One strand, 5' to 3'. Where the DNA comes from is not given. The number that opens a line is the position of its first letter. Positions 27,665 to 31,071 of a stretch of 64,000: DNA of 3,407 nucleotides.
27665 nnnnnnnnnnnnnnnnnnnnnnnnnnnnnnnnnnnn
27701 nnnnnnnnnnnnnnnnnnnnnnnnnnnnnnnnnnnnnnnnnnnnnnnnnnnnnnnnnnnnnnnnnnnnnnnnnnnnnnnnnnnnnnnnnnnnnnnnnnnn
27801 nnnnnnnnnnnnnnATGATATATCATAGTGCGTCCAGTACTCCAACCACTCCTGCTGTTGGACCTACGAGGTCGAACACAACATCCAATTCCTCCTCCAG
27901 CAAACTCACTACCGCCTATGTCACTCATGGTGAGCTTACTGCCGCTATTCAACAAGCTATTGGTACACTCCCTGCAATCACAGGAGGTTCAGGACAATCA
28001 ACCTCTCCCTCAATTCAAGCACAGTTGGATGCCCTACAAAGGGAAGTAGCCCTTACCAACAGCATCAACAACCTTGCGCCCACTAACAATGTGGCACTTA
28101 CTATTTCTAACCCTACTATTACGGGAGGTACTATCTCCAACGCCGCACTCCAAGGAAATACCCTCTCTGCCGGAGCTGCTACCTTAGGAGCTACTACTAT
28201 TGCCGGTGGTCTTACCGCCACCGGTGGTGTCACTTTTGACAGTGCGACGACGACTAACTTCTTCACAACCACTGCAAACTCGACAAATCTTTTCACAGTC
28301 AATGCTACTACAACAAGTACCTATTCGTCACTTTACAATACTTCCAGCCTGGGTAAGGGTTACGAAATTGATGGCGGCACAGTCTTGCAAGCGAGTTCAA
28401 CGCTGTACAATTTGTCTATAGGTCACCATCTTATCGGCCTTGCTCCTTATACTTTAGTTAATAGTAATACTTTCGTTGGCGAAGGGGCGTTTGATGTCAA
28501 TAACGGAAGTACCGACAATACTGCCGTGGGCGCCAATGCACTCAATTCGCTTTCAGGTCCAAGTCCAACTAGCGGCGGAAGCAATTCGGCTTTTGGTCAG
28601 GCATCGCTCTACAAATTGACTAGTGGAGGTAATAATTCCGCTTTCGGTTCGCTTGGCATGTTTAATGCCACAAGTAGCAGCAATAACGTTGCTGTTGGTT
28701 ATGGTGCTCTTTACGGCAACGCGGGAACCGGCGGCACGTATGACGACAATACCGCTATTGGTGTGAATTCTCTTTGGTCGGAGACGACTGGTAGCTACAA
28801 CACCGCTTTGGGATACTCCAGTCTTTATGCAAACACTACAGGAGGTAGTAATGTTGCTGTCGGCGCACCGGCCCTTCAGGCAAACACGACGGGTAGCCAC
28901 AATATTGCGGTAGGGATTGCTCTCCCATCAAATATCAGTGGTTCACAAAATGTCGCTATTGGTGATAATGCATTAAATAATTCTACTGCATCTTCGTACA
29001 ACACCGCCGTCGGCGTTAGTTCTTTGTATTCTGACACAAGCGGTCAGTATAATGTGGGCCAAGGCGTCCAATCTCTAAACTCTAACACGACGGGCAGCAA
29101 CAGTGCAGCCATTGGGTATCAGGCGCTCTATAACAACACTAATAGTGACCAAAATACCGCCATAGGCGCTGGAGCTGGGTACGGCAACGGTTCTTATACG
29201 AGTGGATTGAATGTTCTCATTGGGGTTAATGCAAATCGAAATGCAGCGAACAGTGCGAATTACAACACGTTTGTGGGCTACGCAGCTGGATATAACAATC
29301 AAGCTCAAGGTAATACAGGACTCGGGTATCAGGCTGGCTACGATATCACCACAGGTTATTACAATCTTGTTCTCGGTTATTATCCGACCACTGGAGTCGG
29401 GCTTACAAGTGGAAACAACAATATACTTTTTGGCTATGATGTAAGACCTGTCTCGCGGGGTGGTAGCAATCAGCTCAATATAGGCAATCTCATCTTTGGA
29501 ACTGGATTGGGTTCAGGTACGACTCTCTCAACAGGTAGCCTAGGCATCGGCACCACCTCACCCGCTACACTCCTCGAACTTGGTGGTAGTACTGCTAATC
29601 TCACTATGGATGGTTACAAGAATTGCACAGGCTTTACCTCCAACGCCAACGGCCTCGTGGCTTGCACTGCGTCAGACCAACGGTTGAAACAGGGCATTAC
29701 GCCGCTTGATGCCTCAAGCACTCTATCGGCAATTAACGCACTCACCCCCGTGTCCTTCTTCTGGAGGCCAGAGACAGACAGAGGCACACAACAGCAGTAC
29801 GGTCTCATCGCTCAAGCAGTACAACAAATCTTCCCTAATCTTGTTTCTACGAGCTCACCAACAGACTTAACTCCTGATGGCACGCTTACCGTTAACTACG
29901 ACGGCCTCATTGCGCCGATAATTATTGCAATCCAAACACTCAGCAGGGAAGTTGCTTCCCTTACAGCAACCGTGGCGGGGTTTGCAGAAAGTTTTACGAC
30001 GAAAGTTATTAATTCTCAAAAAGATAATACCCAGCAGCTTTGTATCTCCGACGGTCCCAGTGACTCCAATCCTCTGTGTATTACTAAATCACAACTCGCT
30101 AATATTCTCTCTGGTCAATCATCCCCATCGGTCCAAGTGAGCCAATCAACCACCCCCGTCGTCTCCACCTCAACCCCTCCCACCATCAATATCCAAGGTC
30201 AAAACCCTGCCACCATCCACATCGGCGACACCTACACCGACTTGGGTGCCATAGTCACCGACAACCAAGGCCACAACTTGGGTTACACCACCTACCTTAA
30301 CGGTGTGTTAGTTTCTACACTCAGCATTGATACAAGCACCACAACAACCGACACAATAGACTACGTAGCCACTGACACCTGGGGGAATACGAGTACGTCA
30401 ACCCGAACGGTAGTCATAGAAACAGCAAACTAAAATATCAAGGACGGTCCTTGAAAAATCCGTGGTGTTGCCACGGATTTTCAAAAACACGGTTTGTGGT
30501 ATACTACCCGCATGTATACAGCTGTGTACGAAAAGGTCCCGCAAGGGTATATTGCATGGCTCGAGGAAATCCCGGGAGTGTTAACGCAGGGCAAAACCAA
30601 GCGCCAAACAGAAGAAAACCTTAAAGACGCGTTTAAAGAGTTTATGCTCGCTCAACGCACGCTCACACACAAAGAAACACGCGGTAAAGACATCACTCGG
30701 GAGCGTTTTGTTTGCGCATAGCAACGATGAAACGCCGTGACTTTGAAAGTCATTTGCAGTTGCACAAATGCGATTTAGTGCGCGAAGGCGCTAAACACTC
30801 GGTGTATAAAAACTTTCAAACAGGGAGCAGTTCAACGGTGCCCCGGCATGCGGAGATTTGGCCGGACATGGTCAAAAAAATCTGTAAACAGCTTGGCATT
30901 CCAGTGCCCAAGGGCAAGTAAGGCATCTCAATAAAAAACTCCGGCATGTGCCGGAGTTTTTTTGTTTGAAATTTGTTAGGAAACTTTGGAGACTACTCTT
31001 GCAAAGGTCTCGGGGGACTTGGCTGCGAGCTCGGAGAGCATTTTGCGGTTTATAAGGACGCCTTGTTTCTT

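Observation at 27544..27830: G9 homopolymer puts the signal peptide of a tailspike-like surface protein out of frame, a candidate phase-variation switch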

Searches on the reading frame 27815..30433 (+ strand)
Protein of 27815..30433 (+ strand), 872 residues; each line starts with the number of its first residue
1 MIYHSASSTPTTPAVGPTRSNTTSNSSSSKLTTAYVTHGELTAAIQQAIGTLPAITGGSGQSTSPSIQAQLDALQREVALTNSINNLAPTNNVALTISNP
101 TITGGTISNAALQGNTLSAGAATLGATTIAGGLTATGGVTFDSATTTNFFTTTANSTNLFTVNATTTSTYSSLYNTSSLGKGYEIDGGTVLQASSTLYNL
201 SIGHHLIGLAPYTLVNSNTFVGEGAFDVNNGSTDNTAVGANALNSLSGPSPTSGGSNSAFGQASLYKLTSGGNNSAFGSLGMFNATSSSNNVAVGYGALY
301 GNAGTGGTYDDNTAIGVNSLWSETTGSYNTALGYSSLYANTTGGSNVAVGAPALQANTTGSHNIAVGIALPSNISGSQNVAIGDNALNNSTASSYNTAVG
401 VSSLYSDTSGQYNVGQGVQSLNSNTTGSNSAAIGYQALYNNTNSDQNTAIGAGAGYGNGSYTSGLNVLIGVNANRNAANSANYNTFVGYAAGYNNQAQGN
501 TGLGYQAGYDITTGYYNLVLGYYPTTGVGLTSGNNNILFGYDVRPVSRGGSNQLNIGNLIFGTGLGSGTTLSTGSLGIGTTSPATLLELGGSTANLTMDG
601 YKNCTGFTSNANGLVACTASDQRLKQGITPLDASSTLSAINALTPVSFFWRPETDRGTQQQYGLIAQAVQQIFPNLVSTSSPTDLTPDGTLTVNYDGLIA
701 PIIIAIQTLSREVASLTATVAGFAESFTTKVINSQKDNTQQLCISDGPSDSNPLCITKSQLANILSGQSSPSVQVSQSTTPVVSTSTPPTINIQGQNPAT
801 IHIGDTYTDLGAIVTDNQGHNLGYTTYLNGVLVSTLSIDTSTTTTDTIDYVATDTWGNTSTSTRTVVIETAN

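Call 11: find_encoding_contigs(protein=window:27815-30433:+, flank=3000, max_places=10)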
Protein window:27815-30433:+ (872 aa): no gene with exactly this product is on record in the collection.

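Call 14: find_encoding_contigs(protein=P0122, flank=3000)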
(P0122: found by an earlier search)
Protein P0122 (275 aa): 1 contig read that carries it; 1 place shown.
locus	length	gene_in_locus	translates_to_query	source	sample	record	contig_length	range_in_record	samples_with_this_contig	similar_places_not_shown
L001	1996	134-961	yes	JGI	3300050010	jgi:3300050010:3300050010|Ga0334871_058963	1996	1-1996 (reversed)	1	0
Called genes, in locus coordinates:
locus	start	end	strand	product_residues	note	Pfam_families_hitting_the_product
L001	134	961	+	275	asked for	PF13884:Peptidase_S74, PF16403:Bact_surface_Ig-like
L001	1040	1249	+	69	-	PF21748:UPF0150 (weak)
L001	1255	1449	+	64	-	PF07927:HicA_toxin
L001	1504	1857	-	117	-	PF00453:Ribosomal_L20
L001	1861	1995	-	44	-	?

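Call 66: search_solved_structures(query=window:27815-30430:+, max_evalue=0.01)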
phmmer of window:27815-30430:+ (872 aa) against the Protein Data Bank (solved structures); distinct sequences matched with E-value up to 0.01: 1.
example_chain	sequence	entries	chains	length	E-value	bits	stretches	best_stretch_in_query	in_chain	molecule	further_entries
6f45_A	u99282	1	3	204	0.0043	18.9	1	618-717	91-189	Long tail fiber distal subunit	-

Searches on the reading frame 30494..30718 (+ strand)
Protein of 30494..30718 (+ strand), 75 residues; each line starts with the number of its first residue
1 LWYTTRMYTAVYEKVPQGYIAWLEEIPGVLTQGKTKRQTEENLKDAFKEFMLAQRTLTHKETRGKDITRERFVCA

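Call 7: search_protein_families(library=pfam, proteins=[window:30494-30718:+], max_evalue=0.01)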
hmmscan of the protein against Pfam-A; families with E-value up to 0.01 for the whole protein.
window:30494-30718:+ (75 aa): 1 family
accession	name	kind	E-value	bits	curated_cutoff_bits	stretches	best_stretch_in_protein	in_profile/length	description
PF21748.3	UPF0150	-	1.4e-07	31.8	27.3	1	7-54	7-56/64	UPF0150-like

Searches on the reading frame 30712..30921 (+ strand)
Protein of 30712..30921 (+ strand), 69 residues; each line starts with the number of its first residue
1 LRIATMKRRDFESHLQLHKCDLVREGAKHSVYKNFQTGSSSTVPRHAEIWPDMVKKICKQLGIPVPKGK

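Call 7: search_protein_families(library=pfam, proteins=[window:30712-30918:+], max_evalue=0.01)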
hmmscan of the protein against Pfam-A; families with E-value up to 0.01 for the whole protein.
window:30712-30918:+ (69 aa): 1 family
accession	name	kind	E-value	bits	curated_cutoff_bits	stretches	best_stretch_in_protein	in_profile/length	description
PF07927.17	HicA_toxin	-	9.4e-09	35.7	27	1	9-63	2-58/58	HicA toxin of bacterial toxin-antitoxin,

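Call 69: find_encoding_contigs(protein=window:30712-30921:+, flank=5000, max_places=10)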
Protein window:30712-30921:+ (69 aa): no gene with exactly this product is on record in the collection.
